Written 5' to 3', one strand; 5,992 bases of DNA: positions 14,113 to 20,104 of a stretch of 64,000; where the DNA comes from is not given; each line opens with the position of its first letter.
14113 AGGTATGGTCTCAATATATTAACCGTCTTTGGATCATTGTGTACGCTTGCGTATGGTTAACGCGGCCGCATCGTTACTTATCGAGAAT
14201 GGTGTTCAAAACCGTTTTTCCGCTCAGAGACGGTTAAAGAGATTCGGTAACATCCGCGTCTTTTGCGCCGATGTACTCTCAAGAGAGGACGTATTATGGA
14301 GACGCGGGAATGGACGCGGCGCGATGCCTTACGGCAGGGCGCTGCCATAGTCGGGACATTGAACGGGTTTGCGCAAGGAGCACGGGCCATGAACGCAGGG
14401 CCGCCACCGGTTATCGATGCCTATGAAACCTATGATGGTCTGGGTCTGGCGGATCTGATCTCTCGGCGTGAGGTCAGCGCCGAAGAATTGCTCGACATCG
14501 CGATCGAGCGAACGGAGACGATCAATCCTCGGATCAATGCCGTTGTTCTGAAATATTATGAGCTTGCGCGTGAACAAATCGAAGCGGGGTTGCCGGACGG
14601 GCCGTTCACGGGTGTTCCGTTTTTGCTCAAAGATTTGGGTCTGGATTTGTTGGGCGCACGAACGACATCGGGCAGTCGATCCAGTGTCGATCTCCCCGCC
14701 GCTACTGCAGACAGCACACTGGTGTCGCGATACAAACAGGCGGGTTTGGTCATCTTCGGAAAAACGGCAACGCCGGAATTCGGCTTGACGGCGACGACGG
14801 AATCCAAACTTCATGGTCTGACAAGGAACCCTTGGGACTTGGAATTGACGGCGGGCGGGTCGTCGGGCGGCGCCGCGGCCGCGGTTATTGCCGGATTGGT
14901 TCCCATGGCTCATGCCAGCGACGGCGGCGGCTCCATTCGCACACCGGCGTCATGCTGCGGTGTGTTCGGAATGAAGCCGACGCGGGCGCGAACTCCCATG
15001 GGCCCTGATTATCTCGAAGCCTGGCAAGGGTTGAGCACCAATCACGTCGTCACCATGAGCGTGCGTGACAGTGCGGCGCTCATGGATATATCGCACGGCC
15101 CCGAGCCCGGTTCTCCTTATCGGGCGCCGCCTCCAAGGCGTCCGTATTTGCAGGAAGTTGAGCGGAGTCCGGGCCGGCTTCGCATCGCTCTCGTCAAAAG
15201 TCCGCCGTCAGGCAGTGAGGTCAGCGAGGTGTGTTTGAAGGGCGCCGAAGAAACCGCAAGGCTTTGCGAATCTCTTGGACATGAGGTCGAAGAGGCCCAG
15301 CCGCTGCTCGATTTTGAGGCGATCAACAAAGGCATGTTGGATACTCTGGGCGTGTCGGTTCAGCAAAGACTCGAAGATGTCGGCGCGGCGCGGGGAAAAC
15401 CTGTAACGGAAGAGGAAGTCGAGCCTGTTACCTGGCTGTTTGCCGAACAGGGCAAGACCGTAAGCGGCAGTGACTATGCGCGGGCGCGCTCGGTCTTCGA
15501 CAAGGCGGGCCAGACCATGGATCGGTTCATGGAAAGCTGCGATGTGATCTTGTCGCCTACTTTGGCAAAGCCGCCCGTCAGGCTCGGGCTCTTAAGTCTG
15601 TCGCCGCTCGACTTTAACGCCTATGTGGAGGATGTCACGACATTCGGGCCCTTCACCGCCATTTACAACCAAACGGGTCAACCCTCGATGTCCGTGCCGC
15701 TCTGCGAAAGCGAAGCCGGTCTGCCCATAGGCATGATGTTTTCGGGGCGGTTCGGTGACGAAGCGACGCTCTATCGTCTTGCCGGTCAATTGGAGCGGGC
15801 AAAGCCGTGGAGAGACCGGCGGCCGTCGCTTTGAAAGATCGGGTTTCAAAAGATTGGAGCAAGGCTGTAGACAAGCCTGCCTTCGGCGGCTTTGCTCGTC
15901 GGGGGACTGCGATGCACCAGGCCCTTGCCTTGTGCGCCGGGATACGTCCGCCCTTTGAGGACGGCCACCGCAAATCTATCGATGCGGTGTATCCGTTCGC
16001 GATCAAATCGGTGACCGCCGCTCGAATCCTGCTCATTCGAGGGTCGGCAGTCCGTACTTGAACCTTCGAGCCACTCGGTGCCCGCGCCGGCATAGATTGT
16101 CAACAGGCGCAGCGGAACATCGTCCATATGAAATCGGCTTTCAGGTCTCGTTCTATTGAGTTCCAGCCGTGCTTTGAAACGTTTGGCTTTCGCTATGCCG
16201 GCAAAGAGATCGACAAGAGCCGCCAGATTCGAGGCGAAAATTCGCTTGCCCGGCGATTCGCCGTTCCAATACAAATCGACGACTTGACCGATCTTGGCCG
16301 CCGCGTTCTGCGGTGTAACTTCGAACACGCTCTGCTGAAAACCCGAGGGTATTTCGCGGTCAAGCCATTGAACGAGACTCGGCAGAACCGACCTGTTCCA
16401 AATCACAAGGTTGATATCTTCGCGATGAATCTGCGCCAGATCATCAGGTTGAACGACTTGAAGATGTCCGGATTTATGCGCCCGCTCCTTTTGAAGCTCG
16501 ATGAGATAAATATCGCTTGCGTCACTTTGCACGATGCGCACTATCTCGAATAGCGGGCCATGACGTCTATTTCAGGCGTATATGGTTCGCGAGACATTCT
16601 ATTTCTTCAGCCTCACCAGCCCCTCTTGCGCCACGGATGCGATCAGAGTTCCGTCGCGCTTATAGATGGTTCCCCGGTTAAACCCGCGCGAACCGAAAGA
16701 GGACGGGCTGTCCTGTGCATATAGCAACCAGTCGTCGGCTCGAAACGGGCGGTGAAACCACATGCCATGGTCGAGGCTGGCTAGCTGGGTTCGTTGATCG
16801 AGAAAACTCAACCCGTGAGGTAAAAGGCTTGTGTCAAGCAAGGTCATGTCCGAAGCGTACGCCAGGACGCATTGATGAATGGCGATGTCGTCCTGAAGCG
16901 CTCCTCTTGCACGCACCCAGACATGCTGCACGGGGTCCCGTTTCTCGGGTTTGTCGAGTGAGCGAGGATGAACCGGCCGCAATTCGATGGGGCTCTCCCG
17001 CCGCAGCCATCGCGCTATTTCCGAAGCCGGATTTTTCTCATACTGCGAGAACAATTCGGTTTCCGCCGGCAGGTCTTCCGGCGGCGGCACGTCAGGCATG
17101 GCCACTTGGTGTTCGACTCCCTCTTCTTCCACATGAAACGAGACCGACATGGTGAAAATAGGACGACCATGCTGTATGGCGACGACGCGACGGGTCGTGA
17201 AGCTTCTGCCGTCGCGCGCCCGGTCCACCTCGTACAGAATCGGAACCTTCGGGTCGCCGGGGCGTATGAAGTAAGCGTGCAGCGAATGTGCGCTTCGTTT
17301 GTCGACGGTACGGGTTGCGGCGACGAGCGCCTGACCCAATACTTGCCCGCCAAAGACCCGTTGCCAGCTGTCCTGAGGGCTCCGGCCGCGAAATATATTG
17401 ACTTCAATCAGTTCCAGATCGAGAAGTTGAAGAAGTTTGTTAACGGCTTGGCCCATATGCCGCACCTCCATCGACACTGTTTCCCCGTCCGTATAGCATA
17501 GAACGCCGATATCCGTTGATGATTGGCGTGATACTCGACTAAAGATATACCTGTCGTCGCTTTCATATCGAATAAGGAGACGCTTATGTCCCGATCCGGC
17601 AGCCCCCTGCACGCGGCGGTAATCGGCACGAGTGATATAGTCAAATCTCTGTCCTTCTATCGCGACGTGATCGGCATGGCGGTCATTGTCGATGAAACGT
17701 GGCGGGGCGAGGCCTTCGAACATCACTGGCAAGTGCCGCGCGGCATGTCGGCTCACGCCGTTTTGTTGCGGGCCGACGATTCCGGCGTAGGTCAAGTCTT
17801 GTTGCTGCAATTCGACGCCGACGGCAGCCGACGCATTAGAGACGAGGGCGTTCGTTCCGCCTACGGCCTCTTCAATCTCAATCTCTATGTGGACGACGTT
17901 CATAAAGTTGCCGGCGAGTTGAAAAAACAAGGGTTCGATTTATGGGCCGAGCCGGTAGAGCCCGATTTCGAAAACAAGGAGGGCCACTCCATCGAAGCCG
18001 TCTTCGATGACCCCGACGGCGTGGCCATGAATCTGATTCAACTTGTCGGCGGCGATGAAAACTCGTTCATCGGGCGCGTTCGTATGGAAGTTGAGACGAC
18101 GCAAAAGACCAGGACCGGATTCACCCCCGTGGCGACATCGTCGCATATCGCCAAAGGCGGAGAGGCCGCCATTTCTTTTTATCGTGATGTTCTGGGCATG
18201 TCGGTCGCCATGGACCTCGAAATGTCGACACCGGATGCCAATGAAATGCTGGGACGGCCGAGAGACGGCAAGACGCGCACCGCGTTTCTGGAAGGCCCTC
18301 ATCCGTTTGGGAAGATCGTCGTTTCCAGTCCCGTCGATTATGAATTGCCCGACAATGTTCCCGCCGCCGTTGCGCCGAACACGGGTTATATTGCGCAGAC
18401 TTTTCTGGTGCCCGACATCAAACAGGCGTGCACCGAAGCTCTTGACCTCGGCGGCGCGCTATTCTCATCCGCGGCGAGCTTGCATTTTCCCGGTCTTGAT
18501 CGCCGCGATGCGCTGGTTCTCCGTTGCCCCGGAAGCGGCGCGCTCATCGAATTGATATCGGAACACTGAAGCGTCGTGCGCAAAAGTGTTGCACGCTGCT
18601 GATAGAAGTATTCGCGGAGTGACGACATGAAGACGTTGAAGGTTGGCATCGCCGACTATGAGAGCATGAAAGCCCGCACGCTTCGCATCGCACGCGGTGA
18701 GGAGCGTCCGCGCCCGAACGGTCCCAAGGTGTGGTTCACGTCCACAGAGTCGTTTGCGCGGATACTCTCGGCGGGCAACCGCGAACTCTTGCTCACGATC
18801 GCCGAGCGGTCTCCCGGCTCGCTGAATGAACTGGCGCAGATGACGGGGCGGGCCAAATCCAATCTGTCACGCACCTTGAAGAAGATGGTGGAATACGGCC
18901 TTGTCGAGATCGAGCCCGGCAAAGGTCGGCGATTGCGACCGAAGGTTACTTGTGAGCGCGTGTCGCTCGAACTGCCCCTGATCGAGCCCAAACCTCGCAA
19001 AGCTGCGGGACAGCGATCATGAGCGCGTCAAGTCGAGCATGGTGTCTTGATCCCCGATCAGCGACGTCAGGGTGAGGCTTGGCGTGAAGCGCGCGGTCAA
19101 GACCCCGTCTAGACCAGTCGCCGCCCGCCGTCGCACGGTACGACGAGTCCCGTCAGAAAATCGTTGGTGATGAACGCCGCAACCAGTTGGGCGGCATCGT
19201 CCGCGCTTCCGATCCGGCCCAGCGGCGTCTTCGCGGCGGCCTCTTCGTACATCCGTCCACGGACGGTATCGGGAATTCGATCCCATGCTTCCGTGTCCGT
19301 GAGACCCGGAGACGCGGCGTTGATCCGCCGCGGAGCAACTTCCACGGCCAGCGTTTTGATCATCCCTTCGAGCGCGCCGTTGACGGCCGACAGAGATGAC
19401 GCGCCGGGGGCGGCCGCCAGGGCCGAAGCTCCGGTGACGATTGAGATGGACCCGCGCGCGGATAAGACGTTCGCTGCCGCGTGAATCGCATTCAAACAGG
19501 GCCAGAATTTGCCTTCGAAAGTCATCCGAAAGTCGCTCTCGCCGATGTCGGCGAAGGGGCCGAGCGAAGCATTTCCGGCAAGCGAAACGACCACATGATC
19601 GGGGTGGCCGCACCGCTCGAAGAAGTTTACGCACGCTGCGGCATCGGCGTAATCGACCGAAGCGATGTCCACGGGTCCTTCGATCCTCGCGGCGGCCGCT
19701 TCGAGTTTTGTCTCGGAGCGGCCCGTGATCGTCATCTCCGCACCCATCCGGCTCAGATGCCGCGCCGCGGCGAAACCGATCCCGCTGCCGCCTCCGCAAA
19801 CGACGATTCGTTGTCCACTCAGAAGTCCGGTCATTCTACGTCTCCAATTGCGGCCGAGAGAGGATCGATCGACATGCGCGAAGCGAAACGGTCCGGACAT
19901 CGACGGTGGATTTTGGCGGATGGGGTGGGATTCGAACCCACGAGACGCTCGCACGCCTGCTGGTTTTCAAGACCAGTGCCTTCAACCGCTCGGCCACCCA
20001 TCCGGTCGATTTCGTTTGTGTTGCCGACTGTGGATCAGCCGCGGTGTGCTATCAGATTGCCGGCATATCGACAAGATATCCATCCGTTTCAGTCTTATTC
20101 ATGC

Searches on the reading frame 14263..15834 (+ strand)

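Call 26: search_protein_families(library=pfam, proteins=[window:14263-15834:+], max_evalue=0.001)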
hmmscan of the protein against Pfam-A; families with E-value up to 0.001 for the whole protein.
window:14263-15834:+ (523 aa): 1 family
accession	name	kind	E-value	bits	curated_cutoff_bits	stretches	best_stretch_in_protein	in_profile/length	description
PF01425.27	Amidase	-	9.2e-89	298.9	27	1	75-503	1-444/445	Amidase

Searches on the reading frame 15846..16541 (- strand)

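Call 26: search_protein_families(library=pfam, proteins=[window:15846-16541:-], max_evalue=0.001)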
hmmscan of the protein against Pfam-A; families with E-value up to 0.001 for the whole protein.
window:15846-16541:- (231 aa): 1 family
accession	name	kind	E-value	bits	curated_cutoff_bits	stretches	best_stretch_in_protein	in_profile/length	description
PF08856.16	DUF1826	-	1.1e-42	146.6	22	1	31-226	3-200/202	Protein of unknown function (DUF1826)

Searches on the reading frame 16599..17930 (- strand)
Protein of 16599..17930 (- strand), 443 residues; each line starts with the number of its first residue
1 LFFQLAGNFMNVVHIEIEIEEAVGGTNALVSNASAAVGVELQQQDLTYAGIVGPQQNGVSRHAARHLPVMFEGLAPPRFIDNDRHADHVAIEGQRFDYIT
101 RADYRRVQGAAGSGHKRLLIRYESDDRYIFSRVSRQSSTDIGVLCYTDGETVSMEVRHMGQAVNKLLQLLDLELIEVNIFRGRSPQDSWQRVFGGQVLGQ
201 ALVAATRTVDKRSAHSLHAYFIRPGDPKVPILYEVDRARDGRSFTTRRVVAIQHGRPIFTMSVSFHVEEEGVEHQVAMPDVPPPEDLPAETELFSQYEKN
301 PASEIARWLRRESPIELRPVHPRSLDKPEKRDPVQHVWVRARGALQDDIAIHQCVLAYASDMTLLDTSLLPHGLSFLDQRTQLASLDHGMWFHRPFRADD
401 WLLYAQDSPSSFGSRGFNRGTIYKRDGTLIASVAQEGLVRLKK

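Call 26: search_protein_families(library=pfam, proteins=[window:16599-17930:-], max_evalue=0.001)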
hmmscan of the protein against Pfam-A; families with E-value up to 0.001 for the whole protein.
window:16599-17930:- (443 aa): 3 families
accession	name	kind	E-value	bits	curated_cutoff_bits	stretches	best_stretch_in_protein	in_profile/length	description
PF02551.21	Acyl_CoA_thio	-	5e-45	153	21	2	334-438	30-132/132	Acyl-CoA thioesterase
PF20789.3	4HBT_3C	-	4.2e-25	89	24.1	1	298-439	15-140/140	Acyl-CoA thioesterase C-terminal domain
PF13622.12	4HBT_3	-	9.6e-23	80.7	24.3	1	187-266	3-83/83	Acyl-CoA thioesterase N-terminal domain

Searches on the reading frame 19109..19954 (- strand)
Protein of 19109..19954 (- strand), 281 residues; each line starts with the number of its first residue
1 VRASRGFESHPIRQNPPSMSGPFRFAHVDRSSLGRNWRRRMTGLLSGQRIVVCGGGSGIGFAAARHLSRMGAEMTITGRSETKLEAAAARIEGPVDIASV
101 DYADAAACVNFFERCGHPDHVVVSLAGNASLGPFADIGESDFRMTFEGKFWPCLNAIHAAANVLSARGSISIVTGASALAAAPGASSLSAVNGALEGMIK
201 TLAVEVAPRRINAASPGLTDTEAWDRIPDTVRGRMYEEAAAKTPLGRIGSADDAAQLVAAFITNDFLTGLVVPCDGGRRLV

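Call 26: search_protein_families(library=pfam, proteins=[window:19109-19954:-], max_evalue=0.001)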
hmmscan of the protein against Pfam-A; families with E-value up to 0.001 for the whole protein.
window:19109-19954:- (281 aa): 4 families
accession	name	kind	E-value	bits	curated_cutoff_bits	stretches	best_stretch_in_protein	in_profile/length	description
PF13561.12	adh_short_C2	-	1.1e-31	110.7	27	1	57-277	6-234/236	Enoyl-(Acyl carrier protein) reductase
PF00106.31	adh_short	-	3.2e-22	79.4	26.6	1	49-228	2-191/195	short chain dehydrogenase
PF23441.1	SDR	-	3.5e-12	46.7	27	1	49-278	9-255/258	SDR-like rossmann domain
PF08659.16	KR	-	7.8e-07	29.6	22.6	1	51-201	4-162/180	KR domain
